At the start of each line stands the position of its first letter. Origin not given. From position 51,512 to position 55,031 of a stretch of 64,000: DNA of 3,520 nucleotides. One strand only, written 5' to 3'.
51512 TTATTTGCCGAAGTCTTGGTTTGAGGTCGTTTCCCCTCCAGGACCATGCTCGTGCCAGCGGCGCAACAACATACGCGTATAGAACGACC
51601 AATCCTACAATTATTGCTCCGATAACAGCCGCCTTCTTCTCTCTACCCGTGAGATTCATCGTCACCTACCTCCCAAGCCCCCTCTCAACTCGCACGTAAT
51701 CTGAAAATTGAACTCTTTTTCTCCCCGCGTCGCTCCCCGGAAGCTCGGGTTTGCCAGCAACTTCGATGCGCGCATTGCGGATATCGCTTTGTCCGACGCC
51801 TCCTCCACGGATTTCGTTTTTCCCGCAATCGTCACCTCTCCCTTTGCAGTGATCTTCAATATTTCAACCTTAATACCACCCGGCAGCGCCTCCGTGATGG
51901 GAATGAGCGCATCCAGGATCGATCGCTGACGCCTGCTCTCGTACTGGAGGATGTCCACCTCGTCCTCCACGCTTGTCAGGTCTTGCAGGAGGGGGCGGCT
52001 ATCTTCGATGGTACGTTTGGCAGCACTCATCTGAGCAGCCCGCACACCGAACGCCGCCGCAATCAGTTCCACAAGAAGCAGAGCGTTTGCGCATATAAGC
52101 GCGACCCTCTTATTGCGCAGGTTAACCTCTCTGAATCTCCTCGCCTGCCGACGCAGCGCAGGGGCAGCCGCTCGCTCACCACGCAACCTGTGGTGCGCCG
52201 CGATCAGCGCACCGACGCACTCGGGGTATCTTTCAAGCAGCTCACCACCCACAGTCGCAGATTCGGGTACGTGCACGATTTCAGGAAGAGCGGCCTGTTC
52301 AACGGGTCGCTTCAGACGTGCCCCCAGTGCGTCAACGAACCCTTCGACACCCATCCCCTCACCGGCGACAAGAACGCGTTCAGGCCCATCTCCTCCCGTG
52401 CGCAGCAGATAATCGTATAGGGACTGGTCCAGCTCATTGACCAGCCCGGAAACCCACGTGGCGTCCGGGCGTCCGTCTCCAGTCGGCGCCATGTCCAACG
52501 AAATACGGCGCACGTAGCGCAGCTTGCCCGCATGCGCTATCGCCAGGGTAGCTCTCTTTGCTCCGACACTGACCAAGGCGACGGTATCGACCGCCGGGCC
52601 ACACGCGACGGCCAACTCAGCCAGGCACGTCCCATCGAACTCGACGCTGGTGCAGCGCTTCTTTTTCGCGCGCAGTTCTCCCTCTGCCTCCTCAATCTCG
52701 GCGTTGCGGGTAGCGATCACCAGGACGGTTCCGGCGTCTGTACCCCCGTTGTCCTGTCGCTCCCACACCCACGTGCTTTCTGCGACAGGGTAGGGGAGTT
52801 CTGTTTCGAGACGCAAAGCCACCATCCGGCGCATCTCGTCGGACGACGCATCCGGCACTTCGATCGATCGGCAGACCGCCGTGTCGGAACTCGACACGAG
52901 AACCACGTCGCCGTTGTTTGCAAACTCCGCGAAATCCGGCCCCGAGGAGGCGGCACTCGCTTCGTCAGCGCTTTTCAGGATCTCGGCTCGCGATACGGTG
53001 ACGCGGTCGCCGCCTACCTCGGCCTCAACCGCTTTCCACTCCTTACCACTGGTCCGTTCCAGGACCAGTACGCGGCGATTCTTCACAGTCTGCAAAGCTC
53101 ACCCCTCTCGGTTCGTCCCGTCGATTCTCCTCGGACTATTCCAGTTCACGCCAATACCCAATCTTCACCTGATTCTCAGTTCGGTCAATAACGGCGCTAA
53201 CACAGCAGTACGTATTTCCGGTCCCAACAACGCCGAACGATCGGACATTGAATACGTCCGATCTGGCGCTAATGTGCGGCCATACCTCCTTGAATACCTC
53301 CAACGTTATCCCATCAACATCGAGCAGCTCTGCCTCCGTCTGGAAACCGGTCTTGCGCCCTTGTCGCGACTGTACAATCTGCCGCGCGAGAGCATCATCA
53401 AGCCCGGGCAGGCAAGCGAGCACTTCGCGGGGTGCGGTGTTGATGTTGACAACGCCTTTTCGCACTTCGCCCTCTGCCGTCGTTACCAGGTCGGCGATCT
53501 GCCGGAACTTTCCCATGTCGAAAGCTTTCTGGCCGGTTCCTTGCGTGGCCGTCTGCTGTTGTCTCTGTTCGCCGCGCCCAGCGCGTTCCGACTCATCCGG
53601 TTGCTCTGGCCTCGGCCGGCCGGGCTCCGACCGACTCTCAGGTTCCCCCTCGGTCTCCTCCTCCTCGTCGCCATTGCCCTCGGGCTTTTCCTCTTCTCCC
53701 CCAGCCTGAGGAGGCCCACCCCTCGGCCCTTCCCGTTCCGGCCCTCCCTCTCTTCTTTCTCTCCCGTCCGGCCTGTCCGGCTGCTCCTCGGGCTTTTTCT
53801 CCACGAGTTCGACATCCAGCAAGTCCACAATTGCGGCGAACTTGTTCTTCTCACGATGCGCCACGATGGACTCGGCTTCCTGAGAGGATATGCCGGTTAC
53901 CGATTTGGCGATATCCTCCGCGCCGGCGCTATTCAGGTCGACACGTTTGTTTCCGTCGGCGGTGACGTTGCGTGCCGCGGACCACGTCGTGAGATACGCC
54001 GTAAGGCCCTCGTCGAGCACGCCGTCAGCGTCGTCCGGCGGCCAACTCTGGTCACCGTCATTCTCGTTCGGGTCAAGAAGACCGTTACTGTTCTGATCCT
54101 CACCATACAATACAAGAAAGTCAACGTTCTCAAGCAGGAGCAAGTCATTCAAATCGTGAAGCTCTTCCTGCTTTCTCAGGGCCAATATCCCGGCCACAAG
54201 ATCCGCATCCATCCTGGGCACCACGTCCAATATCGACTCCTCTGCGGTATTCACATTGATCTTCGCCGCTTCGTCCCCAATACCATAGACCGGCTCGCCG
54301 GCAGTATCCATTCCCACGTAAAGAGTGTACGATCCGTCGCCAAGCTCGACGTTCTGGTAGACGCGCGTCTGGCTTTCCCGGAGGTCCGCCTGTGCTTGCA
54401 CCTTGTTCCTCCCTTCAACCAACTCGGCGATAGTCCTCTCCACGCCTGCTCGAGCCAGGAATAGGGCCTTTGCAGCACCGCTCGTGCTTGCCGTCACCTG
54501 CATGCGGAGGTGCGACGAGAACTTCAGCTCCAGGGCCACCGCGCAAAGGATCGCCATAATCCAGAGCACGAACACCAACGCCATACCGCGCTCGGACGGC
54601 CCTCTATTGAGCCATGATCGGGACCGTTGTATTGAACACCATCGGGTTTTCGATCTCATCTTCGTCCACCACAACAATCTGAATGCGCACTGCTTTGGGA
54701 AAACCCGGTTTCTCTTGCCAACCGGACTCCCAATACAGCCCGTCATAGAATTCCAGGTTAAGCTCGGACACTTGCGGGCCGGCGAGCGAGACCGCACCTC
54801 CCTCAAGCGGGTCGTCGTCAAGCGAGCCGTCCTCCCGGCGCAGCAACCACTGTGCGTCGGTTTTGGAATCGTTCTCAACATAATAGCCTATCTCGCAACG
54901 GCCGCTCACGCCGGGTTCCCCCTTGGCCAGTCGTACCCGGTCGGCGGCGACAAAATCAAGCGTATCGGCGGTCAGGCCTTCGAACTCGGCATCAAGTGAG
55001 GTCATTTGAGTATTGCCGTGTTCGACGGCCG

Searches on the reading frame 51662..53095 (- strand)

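Call 35: search_protein_families(library=ncbifam, proteins=[window:51662-53095:-], max_evalue=1e-10)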
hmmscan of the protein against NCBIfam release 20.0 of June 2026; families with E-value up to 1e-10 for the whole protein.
window:51662-53095:- (477 aa): 1 family
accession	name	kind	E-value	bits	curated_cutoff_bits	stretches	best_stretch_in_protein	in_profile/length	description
NF045709.1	Amuc_1101_fam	equivalog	3.3e-13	49.4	650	0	63-185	71-193/608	Amuc_1101 family PilM-like pilus complex protein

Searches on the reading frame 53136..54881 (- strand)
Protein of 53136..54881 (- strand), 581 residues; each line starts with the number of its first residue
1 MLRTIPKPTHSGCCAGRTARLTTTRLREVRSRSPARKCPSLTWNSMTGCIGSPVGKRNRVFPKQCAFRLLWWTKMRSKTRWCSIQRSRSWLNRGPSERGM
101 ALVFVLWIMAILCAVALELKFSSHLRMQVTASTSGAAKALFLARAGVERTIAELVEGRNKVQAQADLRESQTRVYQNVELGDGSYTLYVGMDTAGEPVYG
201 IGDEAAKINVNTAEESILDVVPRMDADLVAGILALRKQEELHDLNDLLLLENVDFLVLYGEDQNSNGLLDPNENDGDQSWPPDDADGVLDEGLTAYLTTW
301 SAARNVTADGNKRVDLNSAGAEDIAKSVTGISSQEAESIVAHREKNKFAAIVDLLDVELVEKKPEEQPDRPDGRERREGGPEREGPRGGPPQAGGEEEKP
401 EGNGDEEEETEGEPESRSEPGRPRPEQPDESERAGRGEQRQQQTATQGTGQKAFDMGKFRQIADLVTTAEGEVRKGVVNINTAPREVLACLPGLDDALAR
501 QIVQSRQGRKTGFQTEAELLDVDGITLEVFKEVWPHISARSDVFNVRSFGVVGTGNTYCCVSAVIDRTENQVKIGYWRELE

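Call 35: search_protein_families(library=ncbifam, proteins=[window:53136-54881:-], max_evalue=1e-10)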
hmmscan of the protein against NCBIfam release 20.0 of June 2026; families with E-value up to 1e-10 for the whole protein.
window:53136-54881:- (581 aa): 3 families
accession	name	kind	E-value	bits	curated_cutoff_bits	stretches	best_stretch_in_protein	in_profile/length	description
NF037980.1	T2SS_GspK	equivalog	8.7e-23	81.3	130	0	452-572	190-302/307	type II secretion system minor pseudopilin GspK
TIGR00426.1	TIGR00426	subfamily_domain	4.3e-14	52.3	53.1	0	312-361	6-56/69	competence protein ComEA helix-hairpin-helix repeat region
TIGR01259.1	comE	subfamily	7.5e-12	45.3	152.35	0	467-536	49-117/120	comEA protein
